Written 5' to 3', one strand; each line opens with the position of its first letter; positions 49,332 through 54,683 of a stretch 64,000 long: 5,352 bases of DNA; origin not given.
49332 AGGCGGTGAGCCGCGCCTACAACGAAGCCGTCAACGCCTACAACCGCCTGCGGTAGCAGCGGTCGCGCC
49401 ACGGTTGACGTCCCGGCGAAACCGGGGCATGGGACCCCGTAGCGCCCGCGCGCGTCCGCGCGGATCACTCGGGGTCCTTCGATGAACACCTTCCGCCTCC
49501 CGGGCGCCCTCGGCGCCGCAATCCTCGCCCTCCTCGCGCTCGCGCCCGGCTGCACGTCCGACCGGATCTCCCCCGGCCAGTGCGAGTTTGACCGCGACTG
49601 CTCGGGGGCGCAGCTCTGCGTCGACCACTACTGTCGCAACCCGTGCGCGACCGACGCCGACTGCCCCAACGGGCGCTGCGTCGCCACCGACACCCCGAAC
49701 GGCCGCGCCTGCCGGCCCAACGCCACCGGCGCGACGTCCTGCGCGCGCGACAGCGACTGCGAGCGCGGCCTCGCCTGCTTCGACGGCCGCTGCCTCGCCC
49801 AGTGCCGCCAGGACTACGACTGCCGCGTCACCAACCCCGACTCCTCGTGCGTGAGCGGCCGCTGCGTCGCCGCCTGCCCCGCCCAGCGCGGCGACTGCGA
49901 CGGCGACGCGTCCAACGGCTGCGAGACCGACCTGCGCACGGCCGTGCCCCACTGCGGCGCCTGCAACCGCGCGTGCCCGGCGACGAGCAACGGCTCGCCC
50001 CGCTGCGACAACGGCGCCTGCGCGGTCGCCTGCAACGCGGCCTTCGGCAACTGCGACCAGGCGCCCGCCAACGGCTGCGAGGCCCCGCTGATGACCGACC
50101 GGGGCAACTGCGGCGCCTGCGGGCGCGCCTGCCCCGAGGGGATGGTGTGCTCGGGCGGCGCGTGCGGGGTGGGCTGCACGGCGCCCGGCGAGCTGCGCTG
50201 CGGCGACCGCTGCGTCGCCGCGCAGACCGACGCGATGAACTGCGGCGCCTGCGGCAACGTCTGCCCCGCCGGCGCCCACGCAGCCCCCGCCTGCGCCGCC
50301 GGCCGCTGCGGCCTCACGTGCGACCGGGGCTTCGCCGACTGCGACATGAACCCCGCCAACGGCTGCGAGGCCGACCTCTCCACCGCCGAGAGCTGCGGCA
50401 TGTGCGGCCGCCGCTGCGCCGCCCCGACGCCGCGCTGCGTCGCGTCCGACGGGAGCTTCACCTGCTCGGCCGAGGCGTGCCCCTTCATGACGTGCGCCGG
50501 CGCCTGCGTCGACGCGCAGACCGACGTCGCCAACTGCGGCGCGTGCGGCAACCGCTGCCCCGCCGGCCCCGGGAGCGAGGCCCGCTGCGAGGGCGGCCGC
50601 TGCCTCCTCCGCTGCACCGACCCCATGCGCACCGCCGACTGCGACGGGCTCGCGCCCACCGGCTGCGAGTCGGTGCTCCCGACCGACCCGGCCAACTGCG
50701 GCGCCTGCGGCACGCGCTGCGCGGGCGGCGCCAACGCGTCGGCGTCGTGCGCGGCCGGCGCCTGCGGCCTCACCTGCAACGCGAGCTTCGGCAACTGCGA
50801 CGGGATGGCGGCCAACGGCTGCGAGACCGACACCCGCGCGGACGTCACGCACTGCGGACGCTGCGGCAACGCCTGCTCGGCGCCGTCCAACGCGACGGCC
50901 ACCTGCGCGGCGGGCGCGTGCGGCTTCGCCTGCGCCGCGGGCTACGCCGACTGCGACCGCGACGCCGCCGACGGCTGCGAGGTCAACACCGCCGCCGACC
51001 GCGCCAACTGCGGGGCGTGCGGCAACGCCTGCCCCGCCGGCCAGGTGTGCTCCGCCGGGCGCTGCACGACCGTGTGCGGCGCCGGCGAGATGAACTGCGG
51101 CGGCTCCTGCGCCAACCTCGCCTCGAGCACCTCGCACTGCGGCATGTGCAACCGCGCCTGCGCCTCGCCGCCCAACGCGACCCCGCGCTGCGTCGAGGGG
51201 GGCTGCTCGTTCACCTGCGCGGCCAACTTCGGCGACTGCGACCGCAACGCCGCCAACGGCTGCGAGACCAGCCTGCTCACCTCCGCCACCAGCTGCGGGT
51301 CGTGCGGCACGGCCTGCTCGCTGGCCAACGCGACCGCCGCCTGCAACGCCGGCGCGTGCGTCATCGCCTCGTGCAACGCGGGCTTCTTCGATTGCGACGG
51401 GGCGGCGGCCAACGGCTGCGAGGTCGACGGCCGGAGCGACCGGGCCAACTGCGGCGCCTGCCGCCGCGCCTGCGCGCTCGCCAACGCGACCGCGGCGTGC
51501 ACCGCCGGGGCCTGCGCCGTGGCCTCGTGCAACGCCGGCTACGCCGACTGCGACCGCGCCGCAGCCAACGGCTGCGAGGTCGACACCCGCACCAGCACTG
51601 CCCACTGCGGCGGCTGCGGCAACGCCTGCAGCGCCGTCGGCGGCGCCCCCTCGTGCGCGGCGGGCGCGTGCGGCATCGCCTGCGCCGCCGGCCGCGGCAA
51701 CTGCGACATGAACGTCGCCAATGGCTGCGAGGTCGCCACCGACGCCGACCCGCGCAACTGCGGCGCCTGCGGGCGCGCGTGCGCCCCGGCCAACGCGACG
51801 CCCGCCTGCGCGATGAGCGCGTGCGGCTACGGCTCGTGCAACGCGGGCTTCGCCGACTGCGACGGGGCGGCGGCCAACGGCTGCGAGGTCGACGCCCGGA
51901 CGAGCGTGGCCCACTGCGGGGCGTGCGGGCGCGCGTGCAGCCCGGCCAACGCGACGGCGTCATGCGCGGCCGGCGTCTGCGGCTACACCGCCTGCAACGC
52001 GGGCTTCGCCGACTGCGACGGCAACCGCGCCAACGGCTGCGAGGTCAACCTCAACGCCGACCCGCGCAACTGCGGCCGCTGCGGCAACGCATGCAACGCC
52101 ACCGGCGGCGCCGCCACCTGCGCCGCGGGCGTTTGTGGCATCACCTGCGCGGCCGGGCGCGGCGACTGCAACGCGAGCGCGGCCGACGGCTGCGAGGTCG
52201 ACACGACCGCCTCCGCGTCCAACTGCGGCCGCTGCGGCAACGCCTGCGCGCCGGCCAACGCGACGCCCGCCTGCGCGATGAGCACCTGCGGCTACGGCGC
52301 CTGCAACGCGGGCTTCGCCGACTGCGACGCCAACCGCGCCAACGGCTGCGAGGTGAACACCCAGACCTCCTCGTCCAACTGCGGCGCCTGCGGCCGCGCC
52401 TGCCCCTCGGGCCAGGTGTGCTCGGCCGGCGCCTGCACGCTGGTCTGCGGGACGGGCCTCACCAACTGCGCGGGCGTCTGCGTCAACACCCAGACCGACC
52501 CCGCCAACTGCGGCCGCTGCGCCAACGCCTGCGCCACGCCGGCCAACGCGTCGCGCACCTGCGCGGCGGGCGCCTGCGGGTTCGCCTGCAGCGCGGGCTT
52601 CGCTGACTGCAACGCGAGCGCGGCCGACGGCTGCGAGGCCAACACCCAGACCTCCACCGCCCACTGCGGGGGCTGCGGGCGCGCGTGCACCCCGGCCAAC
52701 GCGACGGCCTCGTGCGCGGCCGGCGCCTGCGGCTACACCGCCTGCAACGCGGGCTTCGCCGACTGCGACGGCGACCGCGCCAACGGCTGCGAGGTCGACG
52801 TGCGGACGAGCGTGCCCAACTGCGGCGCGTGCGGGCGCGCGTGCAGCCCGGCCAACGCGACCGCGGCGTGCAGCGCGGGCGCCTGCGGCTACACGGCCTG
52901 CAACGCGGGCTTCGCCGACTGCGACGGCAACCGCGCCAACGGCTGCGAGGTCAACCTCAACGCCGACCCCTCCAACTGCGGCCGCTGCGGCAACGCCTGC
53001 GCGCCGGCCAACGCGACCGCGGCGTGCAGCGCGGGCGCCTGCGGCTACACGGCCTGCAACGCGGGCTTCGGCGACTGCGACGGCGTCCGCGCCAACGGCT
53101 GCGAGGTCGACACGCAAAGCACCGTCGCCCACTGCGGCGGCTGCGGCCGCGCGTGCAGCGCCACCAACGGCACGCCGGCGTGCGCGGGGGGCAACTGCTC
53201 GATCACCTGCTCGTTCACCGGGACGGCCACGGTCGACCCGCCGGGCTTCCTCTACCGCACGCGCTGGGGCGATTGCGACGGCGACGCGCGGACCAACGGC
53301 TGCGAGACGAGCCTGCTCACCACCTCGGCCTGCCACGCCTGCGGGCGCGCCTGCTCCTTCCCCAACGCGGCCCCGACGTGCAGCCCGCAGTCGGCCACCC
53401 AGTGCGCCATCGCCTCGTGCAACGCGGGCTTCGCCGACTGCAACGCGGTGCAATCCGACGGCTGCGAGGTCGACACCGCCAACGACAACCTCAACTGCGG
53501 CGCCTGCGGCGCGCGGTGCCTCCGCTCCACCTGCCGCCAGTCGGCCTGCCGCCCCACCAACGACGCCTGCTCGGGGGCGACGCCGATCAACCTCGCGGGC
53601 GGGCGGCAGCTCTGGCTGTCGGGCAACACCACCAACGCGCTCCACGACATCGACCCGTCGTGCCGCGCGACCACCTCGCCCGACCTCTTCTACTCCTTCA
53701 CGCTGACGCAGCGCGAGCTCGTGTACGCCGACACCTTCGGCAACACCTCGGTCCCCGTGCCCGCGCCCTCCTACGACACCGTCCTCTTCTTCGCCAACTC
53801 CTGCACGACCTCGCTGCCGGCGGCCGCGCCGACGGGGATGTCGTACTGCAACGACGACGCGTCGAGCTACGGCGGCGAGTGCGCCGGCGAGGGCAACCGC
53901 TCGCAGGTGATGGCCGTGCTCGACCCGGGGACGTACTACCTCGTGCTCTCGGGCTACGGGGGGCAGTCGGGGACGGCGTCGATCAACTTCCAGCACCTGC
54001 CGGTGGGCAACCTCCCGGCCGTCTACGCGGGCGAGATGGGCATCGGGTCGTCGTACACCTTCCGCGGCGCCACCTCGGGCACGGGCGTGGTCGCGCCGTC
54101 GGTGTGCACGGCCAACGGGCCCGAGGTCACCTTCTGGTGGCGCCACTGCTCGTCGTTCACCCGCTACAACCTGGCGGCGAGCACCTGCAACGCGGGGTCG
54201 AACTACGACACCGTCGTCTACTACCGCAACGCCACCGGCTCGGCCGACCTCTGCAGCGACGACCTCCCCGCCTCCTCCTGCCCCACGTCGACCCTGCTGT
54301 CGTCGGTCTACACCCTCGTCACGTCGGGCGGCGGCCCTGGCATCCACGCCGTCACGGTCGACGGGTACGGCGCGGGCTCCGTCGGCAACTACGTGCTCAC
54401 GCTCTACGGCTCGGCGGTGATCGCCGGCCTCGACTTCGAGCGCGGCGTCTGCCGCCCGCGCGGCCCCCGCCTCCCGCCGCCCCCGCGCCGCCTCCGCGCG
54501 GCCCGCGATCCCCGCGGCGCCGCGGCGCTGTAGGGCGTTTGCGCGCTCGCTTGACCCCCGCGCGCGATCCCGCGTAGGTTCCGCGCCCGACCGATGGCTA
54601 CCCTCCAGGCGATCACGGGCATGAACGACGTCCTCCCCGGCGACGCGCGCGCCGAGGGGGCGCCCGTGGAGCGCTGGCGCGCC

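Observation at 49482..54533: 1683-aa lipoprotein made of about two dozen tandem 40-aa Cys-rich modules (on the order of 200 Cys) plus two PPC-like terminal domains; same module family as the sigma-linked lipoproteins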

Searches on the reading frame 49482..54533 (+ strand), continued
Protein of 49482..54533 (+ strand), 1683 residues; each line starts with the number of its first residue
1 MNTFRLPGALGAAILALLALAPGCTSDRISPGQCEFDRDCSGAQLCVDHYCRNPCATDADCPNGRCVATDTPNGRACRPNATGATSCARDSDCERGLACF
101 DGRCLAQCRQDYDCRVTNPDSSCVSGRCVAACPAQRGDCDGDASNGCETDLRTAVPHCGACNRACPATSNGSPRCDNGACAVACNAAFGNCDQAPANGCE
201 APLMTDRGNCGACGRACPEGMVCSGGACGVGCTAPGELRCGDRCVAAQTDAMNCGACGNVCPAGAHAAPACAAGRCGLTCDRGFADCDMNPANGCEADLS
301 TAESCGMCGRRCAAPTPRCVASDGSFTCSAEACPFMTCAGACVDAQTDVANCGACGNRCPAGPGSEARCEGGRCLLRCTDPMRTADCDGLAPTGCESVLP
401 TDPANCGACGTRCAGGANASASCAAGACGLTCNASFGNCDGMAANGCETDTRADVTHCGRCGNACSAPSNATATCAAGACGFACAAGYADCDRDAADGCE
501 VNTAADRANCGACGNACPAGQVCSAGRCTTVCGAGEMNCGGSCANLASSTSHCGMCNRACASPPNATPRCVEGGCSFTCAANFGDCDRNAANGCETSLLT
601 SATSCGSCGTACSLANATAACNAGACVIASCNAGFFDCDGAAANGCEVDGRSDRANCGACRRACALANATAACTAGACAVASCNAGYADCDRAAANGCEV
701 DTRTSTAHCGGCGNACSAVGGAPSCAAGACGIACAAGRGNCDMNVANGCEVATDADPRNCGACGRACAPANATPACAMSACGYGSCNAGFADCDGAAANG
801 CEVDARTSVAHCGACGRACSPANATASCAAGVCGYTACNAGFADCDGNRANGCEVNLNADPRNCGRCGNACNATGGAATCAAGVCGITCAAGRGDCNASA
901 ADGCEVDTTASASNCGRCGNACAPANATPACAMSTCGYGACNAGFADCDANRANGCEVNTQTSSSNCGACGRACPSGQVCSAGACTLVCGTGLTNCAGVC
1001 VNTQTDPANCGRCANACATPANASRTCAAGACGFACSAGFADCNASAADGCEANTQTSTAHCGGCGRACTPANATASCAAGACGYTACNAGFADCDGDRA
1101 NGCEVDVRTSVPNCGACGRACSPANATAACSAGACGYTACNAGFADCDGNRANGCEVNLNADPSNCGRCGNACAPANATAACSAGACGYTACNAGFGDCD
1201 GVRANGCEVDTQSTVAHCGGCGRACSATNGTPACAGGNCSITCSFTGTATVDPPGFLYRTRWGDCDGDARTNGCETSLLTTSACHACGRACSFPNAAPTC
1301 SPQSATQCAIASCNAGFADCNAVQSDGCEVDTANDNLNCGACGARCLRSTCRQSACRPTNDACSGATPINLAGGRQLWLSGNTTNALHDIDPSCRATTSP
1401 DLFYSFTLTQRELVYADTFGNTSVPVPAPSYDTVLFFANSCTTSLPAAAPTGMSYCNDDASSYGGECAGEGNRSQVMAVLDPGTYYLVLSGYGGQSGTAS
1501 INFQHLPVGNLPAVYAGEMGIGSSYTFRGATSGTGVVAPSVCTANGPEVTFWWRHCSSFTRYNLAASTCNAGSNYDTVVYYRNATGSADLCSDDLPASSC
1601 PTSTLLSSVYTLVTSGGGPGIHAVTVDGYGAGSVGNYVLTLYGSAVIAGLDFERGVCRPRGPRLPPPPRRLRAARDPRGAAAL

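Call 57: find_encoding_contigs(protein=P0030, flank=6000, max_places=1)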
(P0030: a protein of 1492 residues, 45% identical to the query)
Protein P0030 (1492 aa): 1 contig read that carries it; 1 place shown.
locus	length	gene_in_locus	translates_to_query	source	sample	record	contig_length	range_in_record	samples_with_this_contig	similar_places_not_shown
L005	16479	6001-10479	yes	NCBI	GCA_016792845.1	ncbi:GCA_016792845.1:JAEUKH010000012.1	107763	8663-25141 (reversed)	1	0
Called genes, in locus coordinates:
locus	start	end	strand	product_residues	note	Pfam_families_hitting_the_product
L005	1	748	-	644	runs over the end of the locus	PF04151:PPC (faint)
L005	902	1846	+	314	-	PF02558:ApbA, PF08546:ApbA_C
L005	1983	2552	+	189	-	PF04115:Ureidogly_lyase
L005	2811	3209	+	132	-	PF12779:WXXGXW (weak)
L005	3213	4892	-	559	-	PF01343:Peptidase_S49, PF01972:SDH_protease (weak), PF25145:NfeD1b_N (weak), PF01343:Peptidase_S49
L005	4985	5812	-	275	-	-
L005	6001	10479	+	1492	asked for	-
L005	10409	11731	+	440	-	PF13393:tRNA-synt_His, PF00587:tRNA-synt_2b, PF03129:HGTP_anticodon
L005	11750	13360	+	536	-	-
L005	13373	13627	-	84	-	-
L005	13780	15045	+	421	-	PF01555:N6_N4_Mtase (weak), PF01170:UPF0020, PF08241:Methyltransf_11 (faint), PF13649:Methyltransf_25 (faint)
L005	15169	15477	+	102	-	PF00216:Bac_DNA_binding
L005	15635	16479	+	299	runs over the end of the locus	-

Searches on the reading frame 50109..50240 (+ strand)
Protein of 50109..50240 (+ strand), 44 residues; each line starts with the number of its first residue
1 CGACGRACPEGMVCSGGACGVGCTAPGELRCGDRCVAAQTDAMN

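Call 64: search_protein_families(library=ncbifam, proteins=[window:50109-50240:+], max_evalue=1)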
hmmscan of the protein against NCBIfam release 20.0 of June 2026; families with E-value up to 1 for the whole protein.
window:50109-50240:+ (44 aa): 1 family
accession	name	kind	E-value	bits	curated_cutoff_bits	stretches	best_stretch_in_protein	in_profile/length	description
NF041328.1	C_rich_MXAN6577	subfamily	5.4e-07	29.6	100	1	1-43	83-124/145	MXAN_6577-like cysteine-rich protein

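Call 65: search_protein_families(library=pfam, proteins=[window:50109-50240:+], max_evalue=1)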
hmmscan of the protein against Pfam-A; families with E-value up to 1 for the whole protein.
window:50109-50240:+ (44 aa): 1 family
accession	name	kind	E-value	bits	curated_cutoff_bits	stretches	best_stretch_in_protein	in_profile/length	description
PF04885.19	Stig1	-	0.16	12.9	24.1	1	1-20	64-83/85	Stigma-specific STIG1-like protein family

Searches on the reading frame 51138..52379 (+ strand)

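Call 64: search_protein_families(library=ncbifam, proteins=[window:51138-52379:+], max_evalue=1)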
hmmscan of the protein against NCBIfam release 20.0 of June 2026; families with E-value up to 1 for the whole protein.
window:51138-52379:+ (414 aa): 1 family
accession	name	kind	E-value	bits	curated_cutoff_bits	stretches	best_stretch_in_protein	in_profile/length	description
NF041328.1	C_rich_MXAN6577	subfamily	1.2e-25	90.1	100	5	145-281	30-144/145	MXAN_6577-like cysteine-rich protein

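Call 65: search_protein_families(library=pfam, proteins=[window:51138-52379:+], max_evalue=1)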
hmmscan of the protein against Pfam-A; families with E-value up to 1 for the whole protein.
window:51138-52379:+ (414 aa): 1 family
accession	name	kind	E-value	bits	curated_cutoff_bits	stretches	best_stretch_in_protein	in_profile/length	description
PF04885.19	Stig1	-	0.63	11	24.1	1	298-334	50-83/85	Stigma-specific STIG1-like protein family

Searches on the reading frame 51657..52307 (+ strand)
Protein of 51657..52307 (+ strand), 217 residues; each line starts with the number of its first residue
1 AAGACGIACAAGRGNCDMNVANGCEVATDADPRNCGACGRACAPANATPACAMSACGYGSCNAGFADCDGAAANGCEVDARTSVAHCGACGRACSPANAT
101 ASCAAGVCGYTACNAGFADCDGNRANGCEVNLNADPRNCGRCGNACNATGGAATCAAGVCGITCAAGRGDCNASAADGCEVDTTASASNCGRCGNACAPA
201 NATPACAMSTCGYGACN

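Call 47: predict_structure(alignment_id=A3)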
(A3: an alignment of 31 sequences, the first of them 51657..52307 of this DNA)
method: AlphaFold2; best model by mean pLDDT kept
length: 217 residues; sequences in the alignment: 31
mean_pLDDT: 95.5   pTM: 0.72
mean pLDDT of the five models: 95.5, 94.3, 93.9, 85.7, 80.0
residues with pLDDT >= 90: 206; 70-90: 10; 50-70: 1; < 50: 0
segments of 3 or more residues with pLDDT < 50: none
pLDDT, mean of each block of 10 residues (from residue 1): 85 94 95 96 96 95 96 92 97 96 97 97 95 98 97 97 97 95 97 96 97 94
secondary structure, 60 per line:
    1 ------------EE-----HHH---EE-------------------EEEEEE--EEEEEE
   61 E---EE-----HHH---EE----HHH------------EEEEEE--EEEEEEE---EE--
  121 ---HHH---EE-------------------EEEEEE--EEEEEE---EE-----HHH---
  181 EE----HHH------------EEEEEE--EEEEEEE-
elements in order: E47-52 E55-61 E99-104 E107-113 E151-156 E159-164 E202-207 E210-216

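Call 77: search_protein_representatives(alignment_id=A3)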
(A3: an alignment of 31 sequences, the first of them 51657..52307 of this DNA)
Query: 31 sequences, 217 profile positions. Proteins with E-value up to 0.001 (for the whole library): 14365; up to 1e-10: 8660; up to 1e-30: 3283. The best 150 are listed.
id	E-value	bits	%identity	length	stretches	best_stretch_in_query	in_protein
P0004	0.0e+00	2381.3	-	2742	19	2-217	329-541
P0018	0.0e+00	2264.1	-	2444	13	3-209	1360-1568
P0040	0.0e+00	2110.7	-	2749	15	2-216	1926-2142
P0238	0.0e+00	1890.8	-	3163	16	3-216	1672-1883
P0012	0.0e+00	1803.5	-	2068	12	7-216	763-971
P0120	0.0e+00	1561.6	-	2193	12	2-213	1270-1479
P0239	0.0e+00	1520.3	-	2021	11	2-216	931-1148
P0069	0.0e+00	1490.9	-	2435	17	4-217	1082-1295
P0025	0.0e+00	1473.2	-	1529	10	5-217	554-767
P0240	0.0e+00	1427.1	-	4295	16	22-213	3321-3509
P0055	0.0e+00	1363.0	-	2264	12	7-211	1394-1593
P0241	0.0e+00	1360.2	-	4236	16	20-209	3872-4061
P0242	0.0e+00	1356.1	-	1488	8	3-213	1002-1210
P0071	0.0e+00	1328.4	-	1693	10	2-217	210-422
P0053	0.0e+00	1316.1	-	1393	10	8-216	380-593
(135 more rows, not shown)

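Call 81: fold_search(model_id=the predicted structure, library=pdb)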
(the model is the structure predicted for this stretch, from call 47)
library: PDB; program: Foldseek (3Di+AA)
matches with E <= 10: 40; with E <= 0.001: 0
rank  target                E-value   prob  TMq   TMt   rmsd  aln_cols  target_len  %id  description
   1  6pol_B                4.8e-01  0.15  0.21  0.31  10.6       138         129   16  Crystal structure of the human NELL1 EGF1-3-Robo3 FN1 complex (released 2020-05-06)
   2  9oz8_C                6.2e-01  0.11  0.21  0.08  11.8       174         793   15  Cryo-EM structure of chicken NEL dimer bound with one human NICOL. (released 2026-02-25)
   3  6pog_B                6.2e-01  0.08  0.19  0.18  14.5       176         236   16  Crystal structure of the NELL2 EGF1-6-Robo3 FN1 complex (released 2020-05-06)
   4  7pfp_A                6.7e-01  0.08  0.17  0.08  13.8       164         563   21  Full-length cryo-EM structure of the native human uromodulin (UMOD)/Tamm-Horsfall protein (THP) filament (released 2022-03-16)
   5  9oz8_B                9.7e-01  0.03  0.15  0.06  38.6       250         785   14  Cryo-EM structure of chicken NEL dimer bound with one human NICOL. (released 2026-02-25)
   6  7q3n_U                1.2e+00  0.07  0.16  0.13  12.4       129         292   22  Cryo-EM of the complex between human uromodulin (UMOD)/Tamm-Horsfall protein (THP) and the FimH lectin domain from uro (released 2022-03-16)
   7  9b3n_A                1.3e+00  0.08  0.25  0.27  13.7       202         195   16  Human Notch-1 EGFs 20-24 (released 2024-10-16)
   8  4xbm_B                1.6e+00  0.03  0.18  0.13   9.5       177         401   15  X-ray crystal structure of Notch ligand Delta-like 1 (released 2015-03-11)
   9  6phf_E                1.8e+00  0.04  0.14  0.17  16.1       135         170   18  Pfs25 in complex with the human transmission blocking antibody 2587 (released 2019-10-02)
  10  4kgg_C                2.9e+00  0.03  0.19  0.22  10.6       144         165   14  Crystal structure of light mutant2 and dcr3 complex (released 2013-08-07)
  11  1z1y_B                2.9e+00  0.03  0.15  0.18  22.3       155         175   14  Crystal structure of Methylated Pvs25, an ookinete protein from Plasmodium vivax (released 2005-12-06)
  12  2vj3                  3.3e+00  0.09  0.25  0.40   5.5       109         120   19  Human Notch-1 EGFs 11-13 (released 2008-07-29)
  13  6azz_D                3.5e+00  0.02  0.14  0.18  22.4       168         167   17  Crystal structure of Pfs25 in complex with the transmission blocking antibody 1190 (released 2017-11-08)
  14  4cue                  3.7e+00  0.08  0.26  0.39   5.2       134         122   19  Human Notch1 EGF domains 11-13 mutant T466V (released 2014-05-21)
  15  4cud                  3.9e+00  0.10  0.31  0.47   5.5       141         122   18  Human Notch1 EGF domains 11-13 mutant fucosylated at T466 (released 2014-05-21)
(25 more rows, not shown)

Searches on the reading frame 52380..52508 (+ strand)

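Call 64: search_protein_families(library=ncbifam, proteins=[window:52380-52508:+], max_evalue=1)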
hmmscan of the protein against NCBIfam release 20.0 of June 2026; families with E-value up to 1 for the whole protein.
window:52380-52508:+ (43 aa): 2 families
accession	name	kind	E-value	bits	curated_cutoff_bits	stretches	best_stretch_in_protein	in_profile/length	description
NF041328.1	C_rich_MXAN6577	subfamily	4.2e-09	36.5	100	1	1-42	83-124/145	MXAN_6577-like cysteine-rich protein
TIGR04201.1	Myxo_Cys_RPT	repeat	0.049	13.8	25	1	7-19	10-22/22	Cys-rich repeat-containing protein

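Call 65: search_protein_families(library=pfam, proteins=[window:52380-52508:+], max_evalue=1)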
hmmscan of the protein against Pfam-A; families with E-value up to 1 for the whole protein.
window:52380-52508:+ (43 aa): 1 family
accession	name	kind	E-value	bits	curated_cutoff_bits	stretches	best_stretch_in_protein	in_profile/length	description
PF04885.19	Stig1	-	0.00067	20.5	24.1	2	1-20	64-83/85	Stigma-specific STIG1-like protein family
